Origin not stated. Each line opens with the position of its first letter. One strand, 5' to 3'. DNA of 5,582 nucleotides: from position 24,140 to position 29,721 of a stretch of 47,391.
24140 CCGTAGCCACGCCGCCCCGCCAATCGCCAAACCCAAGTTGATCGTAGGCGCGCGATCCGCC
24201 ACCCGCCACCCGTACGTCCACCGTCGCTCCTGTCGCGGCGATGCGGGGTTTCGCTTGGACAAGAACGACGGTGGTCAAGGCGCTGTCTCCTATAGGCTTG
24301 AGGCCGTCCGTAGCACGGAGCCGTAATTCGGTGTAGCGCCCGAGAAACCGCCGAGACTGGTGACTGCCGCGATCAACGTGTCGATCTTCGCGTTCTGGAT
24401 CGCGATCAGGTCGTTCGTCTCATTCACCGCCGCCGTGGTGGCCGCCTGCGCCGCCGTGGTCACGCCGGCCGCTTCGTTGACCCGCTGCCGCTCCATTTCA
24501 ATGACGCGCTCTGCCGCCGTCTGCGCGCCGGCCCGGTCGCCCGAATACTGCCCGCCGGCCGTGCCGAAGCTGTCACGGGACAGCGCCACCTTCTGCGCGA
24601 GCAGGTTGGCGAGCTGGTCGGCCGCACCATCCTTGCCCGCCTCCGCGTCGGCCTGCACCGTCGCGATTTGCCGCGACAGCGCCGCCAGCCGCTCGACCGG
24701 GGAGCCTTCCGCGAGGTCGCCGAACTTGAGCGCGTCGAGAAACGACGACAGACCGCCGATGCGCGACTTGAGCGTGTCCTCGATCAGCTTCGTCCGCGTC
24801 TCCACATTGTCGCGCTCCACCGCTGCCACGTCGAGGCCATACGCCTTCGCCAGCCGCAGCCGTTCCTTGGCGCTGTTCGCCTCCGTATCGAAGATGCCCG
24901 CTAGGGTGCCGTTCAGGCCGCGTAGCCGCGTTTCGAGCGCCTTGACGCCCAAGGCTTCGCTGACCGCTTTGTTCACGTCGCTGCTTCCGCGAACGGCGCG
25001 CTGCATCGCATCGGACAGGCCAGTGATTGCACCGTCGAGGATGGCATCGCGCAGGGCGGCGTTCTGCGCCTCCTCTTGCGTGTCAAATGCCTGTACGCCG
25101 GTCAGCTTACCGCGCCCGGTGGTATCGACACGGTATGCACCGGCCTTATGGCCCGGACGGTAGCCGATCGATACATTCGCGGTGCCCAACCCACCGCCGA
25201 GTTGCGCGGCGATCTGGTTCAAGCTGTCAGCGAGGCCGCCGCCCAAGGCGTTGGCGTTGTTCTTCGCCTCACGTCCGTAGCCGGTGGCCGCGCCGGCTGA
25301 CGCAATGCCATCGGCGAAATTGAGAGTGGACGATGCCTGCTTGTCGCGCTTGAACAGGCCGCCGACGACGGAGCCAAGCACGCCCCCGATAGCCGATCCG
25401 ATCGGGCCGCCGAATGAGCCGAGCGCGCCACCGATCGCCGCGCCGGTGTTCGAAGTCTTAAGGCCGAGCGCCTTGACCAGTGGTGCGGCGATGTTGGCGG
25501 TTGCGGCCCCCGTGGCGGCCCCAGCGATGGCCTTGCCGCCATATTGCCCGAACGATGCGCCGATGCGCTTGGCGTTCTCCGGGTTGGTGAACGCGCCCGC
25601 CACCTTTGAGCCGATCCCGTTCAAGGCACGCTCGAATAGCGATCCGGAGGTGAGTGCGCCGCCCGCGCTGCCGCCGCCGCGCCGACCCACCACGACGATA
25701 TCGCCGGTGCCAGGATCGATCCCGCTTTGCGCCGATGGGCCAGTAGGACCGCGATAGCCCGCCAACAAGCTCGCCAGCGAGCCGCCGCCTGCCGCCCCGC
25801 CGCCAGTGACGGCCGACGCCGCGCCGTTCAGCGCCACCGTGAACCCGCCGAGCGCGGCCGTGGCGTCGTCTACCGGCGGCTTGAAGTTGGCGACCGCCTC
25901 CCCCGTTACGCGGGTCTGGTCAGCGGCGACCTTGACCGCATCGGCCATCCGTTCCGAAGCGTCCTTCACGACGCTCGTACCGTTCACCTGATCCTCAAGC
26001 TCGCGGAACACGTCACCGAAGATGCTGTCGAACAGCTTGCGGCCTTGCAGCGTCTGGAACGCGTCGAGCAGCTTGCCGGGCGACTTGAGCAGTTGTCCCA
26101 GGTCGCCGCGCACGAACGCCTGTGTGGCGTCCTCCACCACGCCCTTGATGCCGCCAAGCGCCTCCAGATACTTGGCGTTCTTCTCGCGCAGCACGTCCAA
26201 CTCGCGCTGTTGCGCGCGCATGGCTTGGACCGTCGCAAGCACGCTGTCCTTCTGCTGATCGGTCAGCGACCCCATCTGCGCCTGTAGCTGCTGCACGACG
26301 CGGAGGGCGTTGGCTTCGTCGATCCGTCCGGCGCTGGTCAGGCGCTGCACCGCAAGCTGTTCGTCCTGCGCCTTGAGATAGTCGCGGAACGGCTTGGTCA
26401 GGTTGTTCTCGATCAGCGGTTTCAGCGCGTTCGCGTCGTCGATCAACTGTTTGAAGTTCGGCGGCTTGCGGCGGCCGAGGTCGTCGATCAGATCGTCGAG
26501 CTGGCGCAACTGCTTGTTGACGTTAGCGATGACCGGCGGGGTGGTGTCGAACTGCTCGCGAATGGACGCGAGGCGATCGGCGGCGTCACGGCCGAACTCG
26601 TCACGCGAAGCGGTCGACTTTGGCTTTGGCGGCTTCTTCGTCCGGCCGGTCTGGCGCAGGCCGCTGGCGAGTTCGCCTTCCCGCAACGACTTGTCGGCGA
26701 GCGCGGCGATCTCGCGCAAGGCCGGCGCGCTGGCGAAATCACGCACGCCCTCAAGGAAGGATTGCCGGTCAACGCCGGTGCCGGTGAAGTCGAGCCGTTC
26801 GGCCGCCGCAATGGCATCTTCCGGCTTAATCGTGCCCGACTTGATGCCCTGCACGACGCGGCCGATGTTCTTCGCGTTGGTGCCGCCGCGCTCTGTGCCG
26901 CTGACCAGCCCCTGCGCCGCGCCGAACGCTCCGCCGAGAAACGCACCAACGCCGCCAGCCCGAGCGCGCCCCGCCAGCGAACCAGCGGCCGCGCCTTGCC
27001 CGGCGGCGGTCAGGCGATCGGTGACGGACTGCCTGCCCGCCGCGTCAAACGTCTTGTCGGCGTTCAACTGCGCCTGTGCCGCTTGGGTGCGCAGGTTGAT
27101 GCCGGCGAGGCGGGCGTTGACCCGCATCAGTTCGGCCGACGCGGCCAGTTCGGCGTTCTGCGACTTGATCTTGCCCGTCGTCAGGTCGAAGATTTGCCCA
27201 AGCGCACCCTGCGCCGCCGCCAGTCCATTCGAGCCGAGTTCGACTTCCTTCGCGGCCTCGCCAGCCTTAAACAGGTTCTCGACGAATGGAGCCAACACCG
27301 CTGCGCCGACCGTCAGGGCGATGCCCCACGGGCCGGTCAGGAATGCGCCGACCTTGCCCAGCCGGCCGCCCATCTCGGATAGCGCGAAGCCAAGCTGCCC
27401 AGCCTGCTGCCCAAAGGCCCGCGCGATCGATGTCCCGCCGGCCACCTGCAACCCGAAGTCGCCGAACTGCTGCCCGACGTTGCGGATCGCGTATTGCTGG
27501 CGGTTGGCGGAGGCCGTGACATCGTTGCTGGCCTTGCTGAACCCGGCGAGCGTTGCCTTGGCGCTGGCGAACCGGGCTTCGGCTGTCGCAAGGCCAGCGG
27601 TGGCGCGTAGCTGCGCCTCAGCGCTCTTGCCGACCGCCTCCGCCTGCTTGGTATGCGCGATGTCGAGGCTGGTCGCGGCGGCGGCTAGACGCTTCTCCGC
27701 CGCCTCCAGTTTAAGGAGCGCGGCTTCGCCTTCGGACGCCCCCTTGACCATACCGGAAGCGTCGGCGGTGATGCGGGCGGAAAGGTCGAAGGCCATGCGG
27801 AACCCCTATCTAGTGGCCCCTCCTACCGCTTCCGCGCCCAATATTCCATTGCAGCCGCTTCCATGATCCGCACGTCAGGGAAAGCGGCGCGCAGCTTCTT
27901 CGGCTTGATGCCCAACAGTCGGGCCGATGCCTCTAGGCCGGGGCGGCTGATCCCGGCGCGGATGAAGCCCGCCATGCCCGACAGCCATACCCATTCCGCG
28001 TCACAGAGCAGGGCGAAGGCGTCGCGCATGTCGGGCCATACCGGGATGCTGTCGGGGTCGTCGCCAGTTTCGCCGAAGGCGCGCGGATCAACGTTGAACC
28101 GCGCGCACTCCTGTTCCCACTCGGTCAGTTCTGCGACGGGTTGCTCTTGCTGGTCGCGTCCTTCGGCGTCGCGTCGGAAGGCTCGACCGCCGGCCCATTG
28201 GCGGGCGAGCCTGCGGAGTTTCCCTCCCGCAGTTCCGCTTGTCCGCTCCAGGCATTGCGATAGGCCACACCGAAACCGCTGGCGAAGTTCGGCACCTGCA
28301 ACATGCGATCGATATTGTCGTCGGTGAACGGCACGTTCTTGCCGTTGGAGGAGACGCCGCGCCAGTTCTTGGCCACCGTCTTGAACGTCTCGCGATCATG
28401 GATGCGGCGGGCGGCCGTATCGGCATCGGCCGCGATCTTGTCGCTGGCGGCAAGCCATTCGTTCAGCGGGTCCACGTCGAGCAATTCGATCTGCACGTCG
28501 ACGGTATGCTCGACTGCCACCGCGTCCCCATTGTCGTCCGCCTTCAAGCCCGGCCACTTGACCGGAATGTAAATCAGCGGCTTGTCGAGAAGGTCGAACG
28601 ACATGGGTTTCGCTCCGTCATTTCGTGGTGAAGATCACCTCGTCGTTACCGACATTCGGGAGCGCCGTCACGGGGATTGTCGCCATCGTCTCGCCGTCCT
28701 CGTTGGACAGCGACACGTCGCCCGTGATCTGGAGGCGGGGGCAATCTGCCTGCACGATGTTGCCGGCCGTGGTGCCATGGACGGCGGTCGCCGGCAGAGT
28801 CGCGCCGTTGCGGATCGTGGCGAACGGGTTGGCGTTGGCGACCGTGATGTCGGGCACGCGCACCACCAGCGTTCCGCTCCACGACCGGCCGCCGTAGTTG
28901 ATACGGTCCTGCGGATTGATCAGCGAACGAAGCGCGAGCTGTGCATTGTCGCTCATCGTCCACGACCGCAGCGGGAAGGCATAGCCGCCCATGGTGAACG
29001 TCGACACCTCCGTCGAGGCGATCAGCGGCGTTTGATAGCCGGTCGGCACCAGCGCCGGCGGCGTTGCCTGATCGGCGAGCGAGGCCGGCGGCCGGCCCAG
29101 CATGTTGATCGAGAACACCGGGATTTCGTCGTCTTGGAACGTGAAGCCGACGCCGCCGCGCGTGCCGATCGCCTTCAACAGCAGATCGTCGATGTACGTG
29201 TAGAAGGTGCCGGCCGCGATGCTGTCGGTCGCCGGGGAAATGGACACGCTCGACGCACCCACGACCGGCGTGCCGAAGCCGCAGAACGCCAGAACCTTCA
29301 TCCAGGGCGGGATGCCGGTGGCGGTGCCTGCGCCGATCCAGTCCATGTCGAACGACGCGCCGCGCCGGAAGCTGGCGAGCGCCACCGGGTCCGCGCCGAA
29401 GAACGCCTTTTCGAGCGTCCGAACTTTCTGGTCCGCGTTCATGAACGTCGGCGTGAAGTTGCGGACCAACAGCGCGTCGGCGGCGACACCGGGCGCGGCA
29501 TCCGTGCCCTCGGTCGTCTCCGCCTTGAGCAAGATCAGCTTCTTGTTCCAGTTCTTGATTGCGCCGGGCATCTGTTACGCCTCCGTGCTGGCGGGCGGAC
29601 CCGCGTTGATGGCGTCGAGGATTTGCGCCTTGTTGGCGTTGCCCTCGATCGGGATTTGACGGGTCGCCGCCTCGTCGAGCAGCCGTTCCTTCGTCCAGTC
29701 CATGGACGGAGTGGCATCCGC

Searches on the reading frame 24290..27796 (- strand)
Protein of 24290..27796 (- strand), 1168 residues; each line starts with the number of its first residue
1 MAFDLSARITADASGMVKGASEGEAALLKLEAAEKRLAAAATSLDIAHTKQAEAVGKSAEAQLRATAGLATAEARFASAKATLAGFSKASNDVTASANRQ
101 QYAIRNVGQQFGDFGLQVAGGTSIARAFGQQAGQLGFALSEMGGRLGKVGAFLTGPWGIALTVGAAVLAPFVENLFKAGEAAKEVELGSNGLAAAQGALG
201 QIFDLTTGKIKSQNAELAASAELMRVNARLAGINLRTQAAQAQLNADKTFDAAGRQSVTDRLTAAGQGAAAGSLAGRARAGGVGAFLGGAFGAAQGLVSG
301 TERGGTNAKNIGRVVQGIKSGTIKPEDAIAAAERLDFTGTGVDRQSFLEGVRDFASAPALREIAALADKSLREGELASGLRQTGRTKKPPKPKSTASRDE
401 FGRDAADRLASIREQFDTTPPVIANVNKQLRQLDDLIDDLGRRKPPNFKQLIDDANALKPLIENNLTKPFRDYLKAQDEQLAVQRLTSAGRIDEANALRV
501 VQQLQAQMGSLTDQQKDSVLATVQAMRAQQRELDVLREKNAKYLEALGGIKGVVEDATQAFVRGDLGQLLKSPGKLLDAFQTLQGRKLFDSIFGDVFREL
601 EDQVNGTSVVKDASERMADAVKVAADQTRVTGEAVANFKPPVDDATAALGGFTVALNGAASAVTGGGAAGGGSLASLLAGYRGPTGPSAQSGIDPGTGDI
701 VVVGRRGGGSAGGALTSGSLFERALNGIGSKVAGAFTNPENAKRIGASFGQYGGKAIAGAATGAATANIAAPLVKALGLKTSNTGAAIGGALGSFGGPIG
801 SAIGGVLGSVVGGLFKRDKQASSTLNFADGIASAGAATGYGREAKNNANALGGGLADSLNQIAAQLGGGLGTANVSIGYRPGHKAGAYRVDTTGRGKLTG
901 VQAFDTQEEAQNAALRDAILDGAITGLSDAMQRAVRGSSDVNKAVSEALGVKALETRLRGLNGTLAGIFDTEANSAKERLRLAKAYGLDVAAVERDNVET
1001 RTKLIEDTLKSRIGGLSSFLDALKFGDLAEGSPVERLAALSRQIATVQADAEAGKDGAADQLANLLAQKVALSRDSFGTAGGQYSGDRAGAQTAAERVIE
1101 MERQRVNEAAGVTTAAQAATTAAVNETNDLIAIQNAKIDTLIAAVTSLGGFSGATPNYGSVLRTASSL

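Call 31: search_protein_families(library=phrogs, proteins=[window:24290-27796:-], max_evalue=0.001)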
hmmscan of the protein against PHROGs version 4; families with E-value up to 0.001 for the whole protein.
window:24290-27796:- (1168 aa): 0 families

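Call 49: search_protein_families(library=pfam, proteins=[window:24290-27796:-], max_evalue=0.01)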
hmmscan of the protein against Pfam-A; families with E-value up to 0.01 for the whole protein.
window:24290-27796:- (1168 aa): 1 family
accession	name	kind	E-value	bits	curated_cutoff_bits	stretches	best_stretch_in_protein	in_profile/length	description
PF13488.11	Gly-zipper_Omp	-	0.00027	21.2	25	1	784-817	5-40/46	Glycine zipper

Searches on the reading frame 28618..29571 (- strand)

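Call 31: search_protein_families(library=phrogs, proteins=[window:28618-29571:-], max_evalue=0.001)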
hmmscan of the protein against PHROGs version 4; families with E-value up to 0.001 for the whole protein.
window:28618-29571:- (317 aa): 1 family
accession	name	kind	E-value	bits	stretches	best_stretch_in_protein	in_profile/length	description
phrog_290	-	tail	9.8e-16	59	1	5-309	13-322/411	minor tail protein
